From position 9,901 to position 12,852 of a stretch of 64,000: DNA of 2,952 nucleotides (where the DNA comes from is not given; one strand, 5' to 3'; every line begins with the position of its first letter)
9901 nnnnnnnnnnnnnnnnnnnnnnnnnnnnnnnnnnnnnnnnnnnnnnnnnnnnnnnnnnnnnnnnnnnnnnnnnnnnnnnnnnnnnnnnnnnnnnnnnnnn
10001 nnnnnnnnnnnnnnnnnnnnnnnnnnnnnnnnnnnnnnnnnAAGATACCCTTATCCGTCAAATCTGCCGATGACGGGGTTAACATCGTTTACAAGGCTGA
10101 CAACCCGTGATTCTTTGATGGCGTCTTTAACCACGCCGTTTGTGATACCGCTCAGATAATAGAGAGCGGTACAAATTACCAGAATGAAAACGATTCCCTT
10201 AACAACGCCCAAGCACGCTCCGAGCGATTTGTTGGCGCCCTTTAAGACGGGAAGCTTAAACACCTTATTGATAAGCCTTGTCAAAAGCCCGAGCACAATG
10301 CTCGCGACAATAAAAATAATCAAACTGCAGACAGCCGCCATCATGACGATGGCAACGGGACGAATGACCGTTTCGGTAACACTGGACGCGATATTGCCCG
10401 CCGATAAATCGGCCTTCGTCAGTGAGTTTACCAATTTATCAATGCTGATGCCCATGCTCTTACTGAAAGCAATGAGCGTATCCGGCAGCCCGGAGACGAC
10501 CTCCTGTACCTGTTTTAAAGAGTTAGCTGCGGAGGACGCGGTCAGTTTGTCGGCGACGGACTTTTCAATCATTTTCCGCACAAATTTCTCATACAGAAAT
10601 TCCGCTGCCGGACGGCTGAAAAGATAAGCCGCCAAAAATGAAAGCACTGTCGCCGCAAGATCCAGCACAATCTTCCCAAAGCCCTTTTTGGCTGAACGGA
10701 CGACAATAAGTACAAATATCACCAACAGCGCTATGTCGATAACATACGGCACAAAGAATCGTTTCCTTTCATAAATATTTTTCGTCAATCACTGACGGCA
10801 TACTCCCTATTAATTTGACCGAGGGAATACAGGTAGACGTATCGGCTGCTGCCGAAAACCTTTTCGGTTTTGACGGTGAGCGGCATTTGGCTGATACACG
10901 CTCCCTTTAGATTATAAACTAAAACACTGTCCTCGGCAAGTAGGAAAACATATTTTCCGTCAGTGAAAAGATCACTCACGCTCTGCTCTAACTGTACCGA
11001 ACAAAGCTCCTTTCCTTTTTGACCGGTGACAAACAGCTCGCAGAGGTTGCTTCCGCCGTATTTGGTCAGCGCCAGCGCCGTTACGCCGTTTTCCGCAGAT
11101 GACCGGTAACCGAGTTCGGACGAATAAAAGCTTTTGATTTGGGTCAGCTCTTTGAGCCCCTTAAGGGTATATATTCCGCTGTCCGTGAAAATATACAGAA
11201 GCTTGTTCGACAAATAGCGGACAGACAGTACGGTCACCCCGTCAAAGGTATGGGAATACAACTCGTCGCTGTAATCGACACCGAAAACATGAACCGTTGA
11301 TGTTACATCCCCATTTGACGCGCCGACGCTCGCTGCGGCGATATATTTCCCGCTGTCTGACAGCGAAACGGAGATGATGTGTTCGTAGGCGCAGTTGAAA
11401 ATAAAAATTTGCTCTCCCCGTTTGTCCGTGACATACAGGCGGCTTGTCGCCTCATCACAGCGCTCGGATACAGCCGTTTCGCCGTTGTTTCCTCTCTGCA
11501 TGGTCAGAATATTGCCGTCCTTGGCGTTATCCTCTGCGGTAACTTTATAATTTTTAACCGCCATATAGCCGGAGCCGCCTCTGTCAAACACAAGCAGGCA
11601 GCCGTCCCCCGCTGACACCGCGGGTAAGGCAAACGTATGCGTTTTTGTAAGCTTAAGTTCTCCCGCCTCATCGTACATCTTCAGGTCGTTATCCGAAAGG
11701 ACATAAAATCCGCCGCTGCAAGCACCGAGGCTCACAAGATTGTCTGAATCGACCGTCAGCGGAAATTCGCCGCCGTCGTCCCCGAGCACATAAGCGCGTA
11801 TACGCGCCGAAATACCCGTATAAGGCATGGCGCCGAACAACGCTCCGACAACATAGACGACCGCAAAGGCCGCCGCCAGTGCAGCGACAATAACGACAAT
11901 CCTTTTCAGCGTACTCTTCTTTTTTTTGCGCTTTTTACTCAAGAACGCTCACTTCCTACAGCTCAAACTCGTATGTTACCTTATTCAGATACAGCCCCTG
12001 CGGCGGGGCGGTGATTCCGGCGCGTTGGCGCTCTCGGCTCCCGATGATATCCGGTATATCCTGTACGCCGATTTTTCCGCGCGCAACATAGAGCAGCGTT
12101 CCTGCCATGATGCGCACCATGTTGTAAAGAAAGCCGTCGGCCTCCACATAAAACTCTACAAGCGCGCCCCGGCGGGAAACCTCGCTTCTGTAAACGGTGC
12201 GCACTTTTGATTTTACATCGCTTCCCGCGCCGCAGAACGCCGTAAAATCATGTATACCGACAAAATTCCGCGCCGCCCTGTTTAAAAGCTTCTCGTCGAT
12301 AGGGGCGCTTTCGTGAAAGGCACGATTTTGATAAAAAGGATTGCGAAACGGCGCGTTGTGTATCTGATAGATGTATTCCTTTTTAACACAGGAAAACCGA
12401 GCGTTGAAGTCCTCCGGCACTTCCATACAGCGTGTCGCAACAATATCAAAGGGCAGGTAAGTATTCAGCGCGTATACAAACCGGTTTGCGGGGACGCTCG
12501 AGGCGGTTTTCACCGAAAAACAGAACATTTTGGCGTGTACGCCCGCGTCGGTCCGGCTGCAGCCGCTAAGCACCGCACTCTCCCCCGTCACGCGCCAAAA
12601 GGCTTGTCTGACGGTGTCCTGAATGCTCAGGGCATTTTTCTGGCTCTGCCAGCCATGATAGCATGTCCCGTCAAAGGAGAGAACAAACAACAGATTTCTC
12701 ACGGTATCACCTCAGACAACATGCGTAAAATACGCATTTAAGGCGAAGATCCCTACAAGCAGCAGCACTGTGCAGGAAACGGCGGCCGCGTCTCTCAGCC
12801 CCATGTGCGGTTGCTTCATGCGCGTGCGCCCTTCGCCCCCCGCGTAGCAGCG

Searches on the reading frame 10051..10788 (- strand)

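Call 83: search_protein_families(library=pfam, proteins=[window:10051-10788:-], max_evalue=0.00001)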
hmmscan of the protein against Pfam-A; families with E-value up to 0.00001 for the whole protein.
window:10051-10788:- (245 aa): 1 family
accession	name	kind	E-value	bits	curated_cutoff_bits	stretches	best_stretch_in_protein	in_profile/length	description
PF02674.22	Colicin_V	-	1.2e-20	74.4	29.3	2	148-236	57-142/144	Colicin V production protein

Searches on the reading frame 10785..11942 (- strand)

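Call 83: search_protein_families(library=pfam, proteins=[window:10785-11942:-], max_evalue=0.00001)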
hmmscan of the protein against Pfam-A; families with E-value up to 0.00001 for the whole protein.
window:10785-11942:- (385 aa): 1 family
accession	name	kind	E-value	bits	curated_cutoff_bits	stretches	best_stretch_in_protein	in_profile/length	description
PF18975.6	DUF5711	-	4.2e-23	82.6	26.3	1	75-370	27-333/344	Family of unknown function (DUF5711)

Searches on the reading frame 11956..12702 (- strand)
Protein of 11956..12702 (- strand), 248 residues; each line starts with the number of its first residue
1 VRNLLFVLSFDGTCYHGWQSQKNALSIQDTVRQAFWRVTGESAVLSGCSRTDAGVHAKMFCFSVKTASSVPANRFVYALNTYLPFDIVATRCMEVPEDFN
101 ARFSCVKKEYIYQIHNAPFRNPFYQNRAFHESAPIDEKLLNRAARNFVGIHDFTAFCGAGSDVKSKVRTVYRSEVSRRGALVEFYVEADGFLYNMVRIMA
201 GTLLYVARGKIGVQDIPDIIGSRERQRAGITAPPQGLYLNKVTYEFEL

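Call 83: search_protein_families(library=pfam, proteins=[window:11956-12702:-], max_evalue=0.00001)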
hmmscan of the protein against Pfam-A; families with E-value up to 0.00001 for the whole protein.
window:11956-12702:- (248 aa): 1 family
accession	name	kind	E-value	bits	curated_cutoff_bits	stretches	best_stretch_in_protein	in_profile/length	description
PF01416.25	PseudoU_synth_1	-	6.8e-37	126.7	23.3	1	143-245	1-108/108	tRNA pseudouridine synthase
